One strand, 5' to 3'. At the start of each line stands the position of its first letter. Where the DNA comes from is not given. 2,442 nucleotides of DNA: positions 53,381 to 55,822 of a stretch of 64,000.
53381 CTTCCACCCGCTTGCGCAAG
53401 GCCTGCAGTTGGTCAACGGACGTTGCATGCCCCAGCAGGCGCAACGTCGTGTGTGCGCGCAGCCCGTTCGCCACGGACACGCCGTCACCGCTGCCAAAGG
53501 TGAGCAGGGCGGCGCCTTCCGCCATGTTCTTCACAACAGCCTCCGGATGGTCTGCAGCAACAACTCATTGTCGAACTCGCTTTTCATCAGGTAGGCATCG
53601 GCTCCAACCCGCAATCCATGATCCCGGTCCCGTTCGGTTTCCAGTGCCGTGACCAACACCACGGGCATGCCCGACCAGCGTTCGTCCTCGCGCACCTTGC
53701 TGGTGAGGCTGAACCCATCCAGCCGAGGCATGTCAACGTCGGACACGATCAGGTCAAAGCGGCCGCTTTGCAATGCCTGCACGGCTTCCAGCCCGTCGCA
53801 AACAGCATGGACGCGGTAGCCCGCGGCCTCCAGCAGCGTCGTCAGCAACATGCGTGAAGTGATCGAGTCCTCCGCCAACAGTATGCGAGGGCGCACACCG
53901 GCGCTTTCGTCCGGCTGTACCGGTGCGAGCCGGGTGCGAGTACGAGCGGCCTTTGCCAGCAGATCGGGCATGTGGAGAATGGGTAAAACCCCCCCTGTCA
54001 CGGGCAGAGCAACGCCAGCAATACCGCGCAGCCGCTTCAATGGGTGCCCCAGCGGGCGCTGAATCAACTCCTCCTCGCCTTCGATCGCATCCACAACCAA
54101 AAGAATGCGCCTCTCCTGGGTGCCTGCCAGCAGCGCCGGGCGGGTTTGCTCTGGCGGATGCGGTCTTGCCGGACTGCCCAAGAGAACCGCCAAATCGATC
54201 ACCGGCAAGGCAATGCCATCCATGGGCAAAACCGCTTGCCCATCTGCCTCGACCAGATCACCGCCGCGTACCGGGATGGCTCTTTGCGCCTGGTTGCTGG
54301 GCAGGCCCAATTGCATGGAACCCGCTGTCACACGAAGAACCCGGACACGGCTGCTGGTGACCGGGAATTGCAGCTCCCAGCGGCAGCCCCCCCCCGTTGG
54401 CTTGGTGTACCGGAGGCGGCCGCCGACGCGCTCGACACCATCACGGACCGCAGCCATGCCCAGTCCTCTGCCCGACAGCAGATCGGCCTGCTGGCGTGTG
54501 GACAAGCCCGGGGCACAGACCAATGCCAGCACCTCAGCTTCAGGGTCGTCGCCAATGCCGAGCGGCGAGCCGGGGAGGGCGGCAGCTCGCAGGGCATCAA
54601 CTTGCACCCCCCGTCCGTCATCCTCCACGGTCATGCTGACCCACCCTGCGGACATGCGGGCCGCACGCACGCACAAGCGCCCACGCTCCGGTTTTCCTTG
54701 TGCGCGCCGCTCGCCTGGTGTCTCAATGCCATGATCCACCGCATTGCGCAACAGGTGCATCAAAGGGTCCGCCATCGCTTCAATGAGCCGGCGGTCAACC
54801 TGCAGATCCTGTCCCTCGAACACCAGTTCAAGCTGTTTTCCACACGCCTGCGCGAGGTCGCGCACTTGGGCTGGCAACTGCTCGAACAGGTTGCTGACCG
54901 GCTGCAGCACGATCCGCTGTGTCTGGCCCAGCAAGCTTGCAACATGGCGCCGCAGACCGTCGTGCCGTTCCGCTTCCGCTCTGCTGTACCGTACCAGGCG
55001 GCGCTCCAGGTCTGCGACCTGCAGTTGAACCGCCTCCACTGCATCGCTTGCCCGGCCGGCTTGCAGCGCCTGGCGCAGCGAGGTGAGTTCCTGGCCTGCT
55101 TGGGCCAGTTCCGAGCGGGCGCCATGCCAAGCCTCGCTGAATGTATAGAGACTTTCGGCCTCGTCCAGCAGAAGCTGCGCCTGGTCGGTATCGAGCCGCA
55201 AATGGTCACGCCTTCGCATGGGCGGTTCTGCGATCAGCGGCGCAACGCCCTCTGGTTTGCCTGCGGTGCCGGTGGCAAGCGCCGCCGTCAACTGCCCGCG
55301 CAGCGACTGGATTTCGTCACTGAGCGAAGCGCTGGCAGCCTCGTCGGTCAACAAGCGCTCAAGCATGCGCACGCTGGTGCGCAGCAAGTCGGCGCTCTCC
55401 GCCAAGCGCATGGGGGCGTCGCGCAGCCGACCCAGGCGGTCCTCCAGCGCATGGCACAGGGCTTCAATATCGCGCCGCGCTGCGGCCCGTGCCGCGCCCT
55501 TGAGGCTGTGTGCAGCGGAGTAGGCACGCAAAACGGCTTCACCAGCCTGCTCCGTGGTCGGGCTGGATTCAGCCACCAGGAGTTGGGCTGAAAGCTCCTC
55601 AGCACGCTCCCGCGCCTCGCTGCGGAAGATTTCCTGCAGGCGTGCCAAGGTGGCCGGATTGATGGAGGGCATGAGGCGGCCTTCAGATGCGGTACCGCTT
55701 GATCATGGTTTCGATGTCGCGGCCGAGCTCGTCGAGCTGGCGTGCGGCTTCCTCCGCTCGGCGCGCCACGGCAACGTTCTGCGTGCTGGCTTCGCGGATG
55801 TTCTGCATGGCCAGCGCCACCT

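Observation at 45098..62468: Eleven-gene Wsp-like chemosensory operon rewired into a multi-kinase phosphorelay ending in a light-sensing c-di-GMP enzyme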

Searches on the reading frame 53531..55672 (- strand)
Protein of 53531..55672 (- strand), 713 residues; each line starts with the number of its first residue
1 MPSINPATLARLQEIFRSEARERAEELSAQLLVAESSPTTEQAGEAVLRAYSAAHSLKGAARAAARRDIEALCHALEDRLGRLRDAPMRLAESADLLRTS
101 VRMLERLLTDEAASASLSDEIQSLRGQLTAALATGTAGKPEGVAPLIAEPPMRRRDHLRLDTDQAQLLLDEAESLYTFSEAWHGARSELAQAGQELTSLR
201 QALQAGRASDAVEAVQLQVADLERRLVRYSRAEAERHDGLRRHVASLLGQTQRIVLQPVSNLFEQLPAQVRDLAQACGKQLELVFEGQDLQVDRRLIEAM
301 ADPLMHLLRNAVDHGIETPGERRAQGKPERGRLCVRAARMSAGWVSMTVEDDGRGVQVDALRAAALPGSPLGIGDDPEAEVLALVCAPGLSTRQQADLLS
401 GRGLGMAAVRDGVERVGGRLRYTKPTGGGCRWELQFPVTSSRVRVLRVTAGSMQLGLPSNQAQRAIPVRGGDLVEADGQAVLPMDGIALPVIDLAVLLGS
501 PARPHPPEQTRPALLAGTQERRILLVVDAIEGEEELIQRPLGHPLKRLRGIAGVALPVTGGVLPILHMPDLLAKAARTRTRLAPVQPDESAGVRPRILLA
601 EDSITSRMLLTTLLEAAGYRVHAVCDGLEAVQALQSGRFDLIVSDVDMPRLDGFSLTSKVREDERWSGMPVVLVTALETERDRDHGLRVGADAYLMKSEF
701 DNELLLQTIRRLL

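Call 4: search_protein_families(library=pfam, proteins=[window:53531-55672:-], max_evalue=0.01)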
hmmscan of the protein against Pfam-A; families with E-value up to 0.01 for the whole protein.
window:53531-55672:- (713 aa): 4 families
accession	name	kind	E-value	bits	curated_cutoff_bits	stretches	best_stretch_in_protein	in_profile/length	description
PF00072.30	Response_reg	-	1.2e-23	83.8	30.2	1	597-708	1-109/111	Response regulator receiver domain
PF02518.31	HATPase_c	-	1.6e-12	48.3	26.4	1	302-439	4-110/111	Histidine kinase-, DNA gyrase B-, and HSP90-like ATPase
PF01584.24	CheW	-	1.4e-11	44.6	23.5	1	445-574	2-136/138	CheW-like domain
PF01627.28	Hpt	-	2.5e-08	34.5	24.6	1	12-98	2-75/84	Hpt domain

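Call 8: find_related_loci(query=window:53531-55672:-, collection=genome_contigs, flank=10000)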
Query window:53531-55672:- (713 aa) in genome_contigs; peptide patterns used: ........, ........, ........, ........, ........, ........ (x = any residue, [..] = any of these).
149 stretches matched a pattern; 15 encode a relative of the query (tblastn E <= 1e-3); 15 distinct loci.
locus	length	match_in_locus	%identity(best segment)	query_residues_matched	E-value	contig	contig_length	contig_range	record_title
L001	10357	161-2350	31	9-712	3e-69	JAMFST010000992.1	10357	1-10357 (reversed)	MAG: Labilithrix luteola isolate NGEE_A_bin2 k127_1338101, whole genome shotgun sequence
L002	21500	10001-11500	30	227-712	1e-57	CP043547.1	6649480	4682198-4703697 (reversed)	Planctomycetales bacterium 10988 chromosome, complete genome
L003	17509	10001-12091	31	9-712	4e-57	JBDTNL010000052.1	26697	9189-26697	MAG: Acidobacteriota bacterium isolate cluster3_bin.15 NODE_5697_length_26697_cov_46.586780, whole genome shotgun sequen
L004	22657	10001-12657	32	247-713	1e-43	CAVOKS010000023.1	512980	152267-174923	MAG: uncultured Acidobacteriota bacterium isolate MFD00082.bin.2.16 genome assembly, contig: contig_9749, whole genome s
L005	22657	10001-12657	32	247-713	1e-42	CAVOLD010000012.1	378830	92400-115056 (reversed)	MAG: uncultured Acidobacteriota bacterium isolate MFD10071.bin.1.71 genome assembly, contig: contig_52519, whole genome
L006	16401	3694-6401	33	222-713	2e-42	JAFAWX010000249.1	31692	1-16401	MAG: Acidobacteriota bacterium isolate CP_BM_RX_73 BM_RX_k147_3421222, whole genome shotgun sequence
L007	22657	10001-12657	32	247-713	2e-42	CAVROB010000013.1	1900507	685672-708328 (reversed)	MAG: uncultured Acidobacteriota bacterium isolate MFD03399.bin.1.45 genome assembly, contig: contig_3979, whole genome s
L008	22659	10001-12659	33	253-713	9e-40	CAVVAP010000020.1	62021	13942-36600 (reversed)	MAG: uncultured Acidobacteriaceae bacterium isolate MFD04540.bin.2.23 genome assembly, contig: contig_49234, whole genom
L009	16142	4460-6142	28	1-572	6e-38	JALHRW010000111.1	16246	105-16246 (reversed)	MAG: Planctomycetota bacterium isolate maxbin.317 c_000000014139, whole genome shotgun sequence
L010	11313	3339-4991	29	12-576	2e-35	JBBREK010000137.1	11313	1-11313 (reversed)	MAG: Planctomycetota bacterium isolate Co_metawrap_2500 Cmw_2500_k141_22636425_length_11313_cov_8.0000, whole genome sho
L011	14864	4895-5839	32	258-572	2e-33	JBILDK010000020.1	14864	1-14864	MAG: Planctomycetota bacterium isolate ME2016-07-08_3300034284_group7_bin70 Rohwer_bin1767_scaffold_2355_c1, whole genom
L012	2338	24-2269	29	378-713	7e-17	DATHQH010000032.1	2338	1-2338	MAG TPA_asm: Alloacidobacterium sp. isolate SMAG_U12734 k141_1933508, whole genome shotgun sequence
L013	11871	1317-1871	29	252-438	3e-13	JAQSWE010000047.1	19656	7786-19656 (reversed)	MAG: Alphaproteobacteria bacterium isolate C_No_T20_C_bin.40 scaffold_4539, whole genome shotgun sequence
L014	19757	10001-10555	29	252-438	4e-13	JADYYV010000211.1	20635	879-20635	MAG: Alphaproteobacteria bacterium isolate SJ545 c_000001104340, whole genome shotgun sequence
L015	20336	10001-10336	32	594-705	2e-12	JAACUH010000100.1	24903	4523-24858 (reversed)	MAG: Rhodobacterales bacterium isolate CG_2015-22_67_21 CG_2015-22_curated_scaffold_948, whole genome shotgun sequence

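Call 10: find_homologous_proteins(query=window:53531-55672:-)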
Query window:53531-55672:- (713 aa): 3409 proteins with E <= 0.001 among 8000 candidates; the best 120 are listed.
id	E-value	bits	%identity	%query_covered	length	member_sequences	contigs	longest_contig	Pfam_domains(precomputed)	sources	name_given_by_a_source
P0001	0.0e+0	1517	100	100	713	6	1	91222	PF01584.25,PF02518.32,PF00072.31,PF01627.29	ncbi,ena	-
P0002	0.0e+0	1290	85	100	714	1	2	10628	PF01584.25,PF02518.32,PF00072.31,PF01627.29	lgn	-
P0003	8.4e-114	400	35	98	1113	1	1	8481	PF01584.25,PF01339.23,PF02518.32,PF00072.31,PF01627.29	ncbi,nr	ncbi:MAG: chemotaxis-specific protein-glutamate methyltransferase CheB [Deltaproteobacteria bacteriu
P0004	1.1e-112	396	36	99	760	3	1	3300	PF01584.25,PF02518.32,PF00072.31,PF01627.29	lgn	-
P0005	1.2e-111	392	37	98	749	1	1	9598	PF01584.25,PF02518.32,PF00072.31,PF01627.29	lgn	-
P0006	1.3e-111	392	36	100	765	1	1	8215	PF01584.25,PF02518.32,PF00072.31,PF01627.29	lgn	-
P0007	1.3e-110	389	39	66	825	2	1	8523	PF01584.25,PF02518.32,PF00072.31,PF01627.29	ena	-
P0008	1.5e-110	389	35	99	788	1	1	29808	PF01584.25,PF02518.32,PF00072.31,PF01627.29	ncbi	-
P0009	2.2e-110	388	37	78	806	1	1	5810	PF01584.25,PF02518.32,PF00072.31,PF01627.29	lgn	-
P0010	3.0e-110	388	39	75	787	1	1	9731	PF01584.25,PF02518.32,PF00072.31,PF01627.29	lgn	-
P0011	3.1e-110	388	33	99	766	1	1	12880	PF01584.25,PF02518.32,PF00072.31,PF01627.29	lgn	-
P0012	3.3e-110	388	36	100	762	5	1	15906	PF01584.25,PF02518.32,PF00072.31,PF01627.29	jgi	jgi:two-component system chemotaxis sensor kinase CheA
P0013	4.9e-110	387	33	99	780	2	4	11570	PF01584.25,PF02518.32,PF13589.13,PF00072.31,PF01627.29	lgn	-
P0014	5.9e-110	387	34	99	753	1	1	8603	PF01584.25,PF02518.32,PF00072.31,PF01627.29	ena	-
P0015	6.3e-110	387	37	99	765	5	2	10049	PF01584.25,PF02518.32,PF00072.31,PF01627.29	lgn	-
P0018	4.0e-109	384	35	100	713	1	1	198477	PF01584.25,PF02518.32,PF00072.31,PF01627.29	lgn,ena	-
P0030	8.6e-108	380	35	100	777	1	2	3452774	PF01584.25,PF02518.32,PF00072.31,PF01627.29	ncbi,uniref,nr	ncbi:transcriptional regulator [Sulfuriferula plumbiphila]|uniref:Chemotaxis protein CheA n=1 Tax=Su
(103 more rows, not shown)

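Call 11: find_encoding_contigs(protein=P0002, flank=10000, max_places=4)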
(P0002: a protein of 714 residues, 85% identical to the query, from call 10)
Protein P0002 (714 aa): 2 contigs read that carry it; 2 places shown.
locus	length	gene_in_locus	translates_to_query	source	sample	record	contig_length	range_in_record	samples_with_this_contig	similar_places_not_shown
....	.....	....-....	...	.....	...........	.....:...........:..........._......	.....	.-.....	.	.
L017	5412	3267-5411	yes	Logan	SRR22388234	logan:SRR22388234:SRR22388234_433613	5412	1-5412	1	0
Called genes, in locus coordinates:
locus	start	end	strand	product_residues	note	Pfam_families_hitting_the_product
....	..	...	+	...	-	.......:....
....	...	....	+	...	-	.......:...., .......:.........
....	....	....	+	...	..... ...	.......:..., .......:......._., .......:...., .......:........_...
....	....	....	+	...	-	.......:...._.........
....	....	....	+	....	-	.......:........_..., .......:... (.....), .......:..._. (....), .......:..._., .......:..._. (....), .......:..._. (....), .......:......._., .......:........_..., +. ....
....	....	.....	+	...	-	?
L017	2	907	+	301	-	?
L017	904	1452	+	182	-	PF01584:CheW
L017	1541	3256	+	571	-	PF00672:HAMP, PF00015:MCPsignal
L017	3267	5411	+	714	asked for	PF01627:Hpt, PF02518:HATPase_c, PF01584:CheW, PF00072:Response_reg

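Call 12: find_encoding_contigs(protein=P0001, flank=10000, max_places=4)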
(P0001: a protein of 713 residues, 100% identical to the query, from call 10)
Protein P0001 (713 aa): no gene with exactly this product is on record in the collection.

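Call 17: search_protein_families(library=ncbifam, proteins=[window:53531-55672:-], max_evalue=0.00001)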
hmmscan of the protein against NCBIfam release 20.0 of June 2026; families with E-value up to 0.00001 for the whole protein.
window:53531-55672:- (713 aa): 79 families (the best 25 are shown)
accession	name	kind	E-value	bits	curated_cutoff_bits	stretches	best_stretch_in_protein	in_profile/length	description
NF041336.1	CheA_Halo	equivalog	1.1e-68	232.5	950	2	185-567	280-662/666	chemotaxis protein CheA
NF007835.0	PRK10547.1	equivalog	1.3e-40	139.7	793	1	250-571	336-656/670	chemotaxis protein CheA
NF045944.1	ResRegRpaBCyano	equivalog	4e-21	75.4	330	1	598-704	1-104/229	response regulator transcription factor RpaB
NF007135.0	PRK09581.1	equivalog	1.4e-20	73.5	474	1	596-705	4-113/457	PleD family two-component system response regulator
NF041733.1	resp_reg_CseB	equivalog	5.6e-19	68.4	350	1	596-713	2-115/228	two-component system response regulator CseB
NF012023.0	PRK15479.1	equivalog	1.2e-18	67.5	337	1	596-712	2-115/224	transcriptional regulator TctD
NF033120.0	vanR_FM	exception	4e-18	65.9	460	1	597-704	6-110/231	vancomycin resistance response regulator transcription factor, VanR-F/VanR-M family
NF051850.1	RespRegRprY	equivalog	4.4e-17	62.2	370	1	596-708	6-115/234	response regulator transcription factor RprY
NF008099.0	PRK10841.1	equivalog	5.3e-17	60.9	920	1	596-697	826-925/949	two-component system sensor histidine kinase RcsC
NF053854.1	RespRegPhoBBctds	equivalog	8.9e-17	61.2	270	1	597-698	1-101/225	two-component system response regulator PhoB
NF007005.1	PRK09468.1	equivalog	1.8e-16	60.3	331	1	596-709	5-115/237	osmolarity response regulator transcription factor OmpR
TIGR02154.1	PhoB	equivalog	6e-16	58.4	296.2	1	595-709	3-116/226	phosphate regulon transcriptional regulator PhoB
NF007982.1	PRK10710.1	equivalog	6.6e-16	58.6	380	1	594-703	7-113/235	envelope stress response regulator BaeR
TIGR01387.1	cztR_silR_copR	subfamily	7.1e-16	58.5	279.2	1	597-713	1-114/218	heavy metal response regulator transcription factor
NF045901.1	HisKinLetSLeg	equivalog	1.2e-15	56.6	1650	1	593-710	670-786/906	two-component system sensor histidine kinase LetS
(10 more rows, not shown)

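Call 18: find_encoding_contigs(protein=P0018, flank=10000, max_places=2)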
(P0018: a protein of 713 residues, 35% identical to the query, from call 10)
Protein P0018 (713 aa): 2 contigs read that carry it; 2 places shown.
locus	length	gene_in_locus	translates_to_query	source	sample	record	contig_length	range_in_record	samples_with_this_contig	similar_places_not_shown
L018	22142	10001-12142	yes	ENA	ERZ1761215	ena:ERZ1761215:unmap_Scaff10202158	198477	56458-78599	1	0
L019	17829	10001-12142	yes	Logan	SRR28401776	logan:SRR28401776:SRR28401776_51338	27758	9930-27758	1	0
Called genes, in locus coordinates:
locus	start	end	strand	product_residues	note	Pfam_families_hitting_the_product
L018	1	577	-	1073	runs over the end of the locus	PF25873:WHD_MalT, PF03704:BTAD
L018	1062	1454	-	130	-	-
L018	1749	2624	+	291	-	PF13557:Phenol_MetA_deg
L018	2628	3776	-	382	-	PF01594:AI-2E_transport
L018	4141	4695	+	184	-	PF07209:DUF1415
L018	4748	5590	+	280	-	PF01636:APH (faint), PF01163:RIO1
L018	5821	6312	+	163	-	PF01584:CheW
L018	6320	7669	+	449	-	PF13424:TPR_12 (faint), PF01739:CheR, PF00515:TPR_1 (faint), PF07719:TPR_2 (faint), PF13181:TPR_8 (faint), PF13432:TPR_16 (weak)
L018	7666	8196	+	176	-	PF01584:CheW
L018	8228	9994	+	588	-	PF05227:CHASE3, PF00672:HAMP, PF00015:MCPsignal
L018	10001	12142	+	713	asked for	PF01627:Hpt, PF02518:HATPase_c, PF01584:CheW, PF00072:Response_reg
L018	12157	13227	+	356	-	PF00072:Response_reg, PF01339:CheB_methylest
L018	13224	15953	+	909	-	PF00072:Response_reg, PF00989:PAS, PF08448:PAS_4, PF08447:PAS_3, PF01590:GAF, PF13185:GAF_2, PF13492:GAF_3, PF00512:HisKA, +4 more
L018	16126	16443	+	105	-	PF00072:Response_reg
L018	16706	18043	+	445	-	PF04909:Amidohydro_2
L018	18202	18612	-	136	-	PF01068:DNA_ligase_A_M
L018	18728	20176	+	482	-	PF20091:Abhydrolase_10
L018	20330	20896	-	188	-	-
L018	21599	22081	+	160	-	PF07858:LEH, PF12680:SnoaL_2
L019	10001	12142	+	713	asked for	PF01627:Hpt, PF02518:HATPase_c, PF01584:CheW, PF00072:Response_reg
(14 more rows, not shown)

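Call 19: find_encoding_contigs(protein=P0008, flank=10000, max_places=2)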
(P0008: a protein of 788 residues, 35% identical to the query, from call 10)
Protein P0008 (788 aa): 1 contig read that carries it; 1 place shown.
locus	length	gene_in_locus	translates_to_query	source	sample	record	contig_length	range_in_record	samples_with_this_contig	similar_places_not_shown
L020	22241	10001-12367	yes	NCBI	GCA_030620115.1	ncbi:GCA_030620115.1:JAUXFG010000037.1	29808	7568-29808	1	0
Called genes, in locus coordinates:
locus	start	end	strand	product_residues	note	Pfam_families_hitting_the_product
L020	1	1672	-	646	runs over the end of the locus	-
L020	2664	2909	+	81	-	-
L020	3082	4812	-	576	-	PF03372:Exo_endo_phos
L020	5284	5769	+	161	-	PF01584:CheW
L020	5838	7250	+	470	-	PF01739:CheR, PF00515:TPR_1 (faint), PF07719:TPR_2 (faint), PF13414:TPR_11 (faint), PF13428:TPR_14 (faint), PF14559:TPR_19 (weak), PF12895:ANAPC3 (weak), PF13424:TPR_12, +5 more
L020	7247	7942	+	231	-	PF01584:CheW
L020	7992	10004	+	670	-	PF02743:dCache_1, PF00672:HAMP, PF00015:MCPsignal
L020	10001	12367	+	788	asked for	PF01627:Hpt, PF02518:HATPase_c, PF01584:CheW, PF00072:Response_reg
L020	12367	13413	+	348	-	PF00072:Response_reg, PF01339:CheB_methylest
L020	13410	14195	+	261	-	PF00072:Response_reg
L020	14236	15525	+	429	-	PF00072:Response_reg, PF00512:HisKA, PF13581:HATPase_c_2 (weak), PF02518:HATPase_c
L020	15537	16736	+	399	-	PF00155:Aminotran_1_2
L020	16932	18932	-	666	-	PF07715:Plug, PF00593:TonB_dep_Rec_b-barrel, PF14905:OMP_b-brl_3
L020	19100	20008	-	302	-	PF04392:ABC_sub_bind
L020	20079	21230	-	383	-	PF03544:TonB_C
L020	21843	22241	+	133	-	?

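Call 20: find_encoding_contigs(protein=P0030, flank=10000, max_places=2)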
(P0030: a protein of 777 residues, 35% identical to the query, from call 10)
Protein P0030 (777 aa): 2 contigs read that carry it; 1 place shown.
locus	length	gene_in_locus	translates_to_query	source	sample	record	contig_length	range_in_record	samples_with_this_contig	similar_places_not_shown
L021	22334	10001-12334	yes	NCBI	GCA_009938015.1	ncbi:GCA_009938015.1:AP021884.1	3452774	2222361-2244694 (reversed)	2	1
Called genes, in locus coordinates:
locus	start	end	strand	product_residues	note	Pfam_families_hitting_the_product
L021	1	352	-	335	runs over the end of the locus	-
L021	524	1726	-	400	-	PF00890:FAD_binding_2, PF01134:GIDA (faint), PF01266:DAO (faint), PF03486:HI0933_like, PF07992:Pyr_redox_2 (weak), PF12831:FAD_oxidored (weak), PF13450:NAD_binding_8 (weak), PF22780:HI0933_like_1st, +1 more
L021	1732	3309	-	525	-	PF00009:GTP_EFTU, PF01926:MMR_HSR1 (weak), PF22042:EF-G_D2, PF03144:GTP_EFTU_D2, PF16658:RF3_C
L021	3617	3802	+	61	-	-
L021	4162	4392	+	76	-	-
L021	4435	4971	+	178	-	-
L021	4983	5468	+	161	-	PF01451:LMWPc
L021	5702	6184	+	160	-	PF01584:CheW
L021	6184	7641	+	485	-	PF01739:CheR, PF08242:Methyltransf_12 (weak), PF14559:TPR_19 (faint), PF00515:TPR_1 (faint), PF07719:TPR_2 (faint), PF12895:ANAPC3 (faint), PF13176:TPR_7 (faint), PF13414:TPR_11, +2 more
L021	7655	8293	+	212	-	PF01584:CheW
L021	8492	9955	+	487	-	PF05227:CHASE3, PF00015:MCPsignal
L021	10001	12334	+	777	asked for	PF01627:Hpt, PF02518:HATPase_c, PF01584:CheW, PF00072:Response_reg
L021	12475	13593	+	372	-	PF00072:Response_reg, PF01339:CheB_methylest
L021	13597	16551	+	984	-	PF00072:Response_reg, PF13185:GAF_2, PF13492:GAF_3 (weak), PF01590:GAF, PF13185:GAF_2, PF13492:GAF_3 (weak), PF00990:GGDEF, PF00563:EAL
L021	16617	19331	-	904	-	PF00575:S1, PF10150:RNase_E_G, PF20833:RNase_E_G_Thio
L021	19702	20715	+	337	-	PF01479:S4, PF00849:PseudoU_synth_2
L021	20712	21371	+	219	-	PF00702:Hydrolase, PF08282:Hydrolase_3 (faint), PF12710:HAD, PF13419:HAD_2, PF13242:Hydrolase_like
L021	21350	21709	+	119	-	PF00355:Rieske (weak)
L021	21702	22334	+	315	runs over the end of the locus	PF25145:NfeD1b_N (weak), PF01343:Peptidase_S49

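Call 26: list_cluster_members(proteins=[P0001, P0121, P0143])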
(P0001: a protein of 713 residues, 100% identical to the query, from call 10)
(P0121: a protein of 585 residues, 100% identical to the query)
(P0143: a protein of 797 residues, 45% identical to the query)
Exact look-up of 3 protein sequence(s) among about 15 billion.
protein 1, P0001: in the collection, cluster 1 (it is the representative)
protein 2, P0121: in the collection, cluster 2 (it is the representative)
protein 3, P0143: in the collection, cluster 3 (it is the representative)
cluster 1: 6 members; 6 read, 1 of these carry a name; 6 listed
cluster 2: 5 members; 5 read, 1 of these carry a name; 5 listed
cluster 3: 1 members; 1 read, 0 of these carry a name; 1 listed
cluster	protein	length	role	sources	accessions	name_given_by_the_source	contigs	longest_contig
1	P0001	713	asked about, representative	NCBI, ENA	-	-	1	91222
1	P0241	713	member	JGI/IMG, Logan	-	two-component system chemotaxis sensor kinase CheA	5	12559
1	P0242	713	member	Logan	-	-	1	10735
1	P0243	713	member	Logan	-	-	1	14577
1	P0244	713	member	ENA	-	-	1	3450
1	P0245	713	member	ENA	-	-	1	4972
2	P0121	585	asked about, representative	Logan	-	-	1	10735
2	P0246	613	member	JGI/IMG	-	diguanylate cyclase (GGDEF)-like protein/PAS domain S-box-containing protein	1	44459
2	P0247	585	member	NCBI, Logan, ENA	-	-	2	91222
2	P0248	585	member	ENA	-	-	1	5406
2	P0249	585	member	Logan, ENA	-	-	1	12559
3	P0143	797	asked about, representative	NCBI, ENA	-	-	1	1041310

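Call 27: find_encoding_contigs(protein=P0246, flank=10000, max_places=2)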
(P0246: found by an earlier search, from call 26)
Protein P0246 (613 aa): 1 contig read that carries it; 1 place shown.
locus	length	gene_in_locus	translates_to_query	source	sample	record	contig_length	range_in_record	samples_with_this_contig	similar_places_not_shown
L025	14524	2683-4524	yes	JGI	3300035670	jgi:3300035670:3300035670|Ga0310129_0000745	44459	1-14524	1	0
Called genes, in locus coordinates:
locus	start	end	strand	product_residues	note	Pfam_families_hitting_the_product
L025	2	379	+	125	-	?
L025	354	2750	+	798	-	PF00512:HisKA (faint), PF13581:HATPase_c_2 (faint), PF02518:HATPase_c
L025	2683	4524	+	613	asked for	PF00989:PAS, PF08448:PAS_4, PF13188:PAS_8 (faint), PF13426:PAS_9, PF08447:PAS_3, PF00990:GGDEF, PF00563:EAL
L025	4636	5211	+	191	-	PF04542:Sigma70_r2, PF08281:Sigma70_r4_2, PF04545:Sigma70_r4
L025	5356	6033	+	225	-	PF10099:RskA_C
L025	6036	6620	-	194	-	PF13668:Ferritin_2, PF14530:DUF4439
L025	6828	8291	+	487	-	PF02133:Transp_cyt_pur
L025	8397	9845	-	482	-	PF22039:HUTI_composite_bact (weak), PF01979:Amidohydro_1, PF07969:Amidohydro_3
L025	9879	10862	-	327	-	PF00005:ABC_tran, PF13304:AAA_21 (faint), PF08352:oligo_HPY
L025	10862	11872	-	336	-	PF00005:ABC_tran, PF13304:AAA_21 (weak), PF08352:oligo_HPY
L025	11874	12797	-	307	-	PF12911:OppC_N, PF00528:BPD_transp_1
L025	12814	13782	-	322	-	PF19300:BPD_transp_1_N, PF00528:BPD_transp_1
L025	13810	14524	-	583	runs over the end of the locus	PF00496:SBP_bac_5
